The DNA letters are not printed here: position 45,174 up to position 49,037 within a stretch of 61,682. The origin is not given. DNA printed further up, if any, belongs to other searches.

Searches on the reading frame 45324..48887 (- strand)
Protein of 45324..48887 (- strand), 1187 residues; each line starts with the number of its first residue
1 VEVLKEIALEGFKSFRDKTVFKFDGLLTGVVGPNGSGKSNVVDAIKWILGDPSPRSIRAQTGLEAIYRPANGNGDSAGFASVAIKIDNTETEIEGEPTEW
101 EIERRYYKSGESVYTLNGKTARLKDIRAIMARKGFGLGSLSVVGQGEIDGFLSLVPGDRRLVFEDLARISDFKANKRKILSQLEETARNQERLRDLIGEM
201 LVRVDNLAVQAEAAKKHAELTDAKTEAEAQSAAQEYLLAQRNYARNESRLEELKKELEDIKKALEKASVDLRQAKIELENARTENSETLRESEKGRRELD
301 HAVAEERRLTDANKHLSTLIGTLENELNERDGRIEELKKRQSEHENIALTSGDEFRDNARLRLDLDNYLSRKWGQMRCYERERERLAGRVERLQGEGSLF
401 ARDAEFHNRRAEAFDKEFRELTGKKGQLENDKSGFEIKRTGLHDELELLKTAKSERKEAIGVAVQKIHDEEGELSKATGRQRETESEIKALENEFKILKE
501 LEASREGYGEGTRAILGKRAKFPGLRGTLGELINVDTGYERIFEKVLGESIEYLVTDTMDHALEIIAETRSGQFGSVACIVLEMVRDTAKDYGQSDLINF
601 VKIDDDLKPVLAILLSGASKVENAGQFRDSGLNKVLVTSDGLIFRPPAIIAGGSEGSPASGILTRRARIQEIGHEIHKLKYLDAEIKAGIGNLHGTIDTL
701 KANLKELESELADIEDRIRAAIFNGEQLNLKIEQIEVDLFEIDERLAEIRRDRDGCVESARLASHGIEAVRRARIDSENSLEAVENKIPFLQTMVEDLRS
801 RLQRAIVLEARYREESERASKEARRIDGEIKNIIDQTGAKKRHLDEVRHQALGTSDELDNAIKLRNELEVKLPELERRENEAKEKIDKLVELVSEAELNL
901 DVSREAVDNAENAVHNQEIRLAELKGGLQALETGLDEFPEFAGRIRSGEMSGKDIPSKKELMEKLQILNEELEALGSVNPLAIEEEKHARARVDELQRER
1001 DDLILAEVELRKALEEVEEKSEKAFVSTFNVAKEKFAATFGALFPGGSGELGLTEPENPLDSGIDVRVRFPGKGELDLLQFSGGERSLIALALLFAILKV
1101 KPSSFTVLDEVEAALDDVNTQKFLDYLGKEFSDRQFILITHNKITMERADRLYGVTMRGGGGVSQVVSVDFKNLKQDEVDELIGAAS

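Call 65: search_protein_families(library=pfam, proteins=[window:45324-48887:-], max_evalue=0.00001)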
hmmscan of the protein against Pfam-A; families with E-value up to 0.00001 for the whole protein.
window:45324-48887:- (1187 aa): 5 families
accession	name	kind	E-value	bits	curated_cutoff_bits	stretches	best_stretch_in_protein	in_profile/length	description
PF02463.25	SMC_N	-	5.1e-61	206.3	40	2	4-141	2-138/220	RecF/RecN/SMC N terminal domain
PF13476.12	AAA_23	-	1.7e-19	71.7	27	1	7-268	2-197/201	AAA domain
PF13175.12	AAA_15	-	1.2e-17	65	32.1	1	4-349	3-280/374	AAA ATPase domain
PF06470.18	SMC_hinge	-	5.6e-14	53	22.5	1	522-623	1-108/116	SMC proteins Flexible Hinge Domain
PF13304.12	AAA_21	-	8e-13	49.5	27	1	27-72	1-41/304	AAA domain, putative AbiEii toxin, Type IV TA system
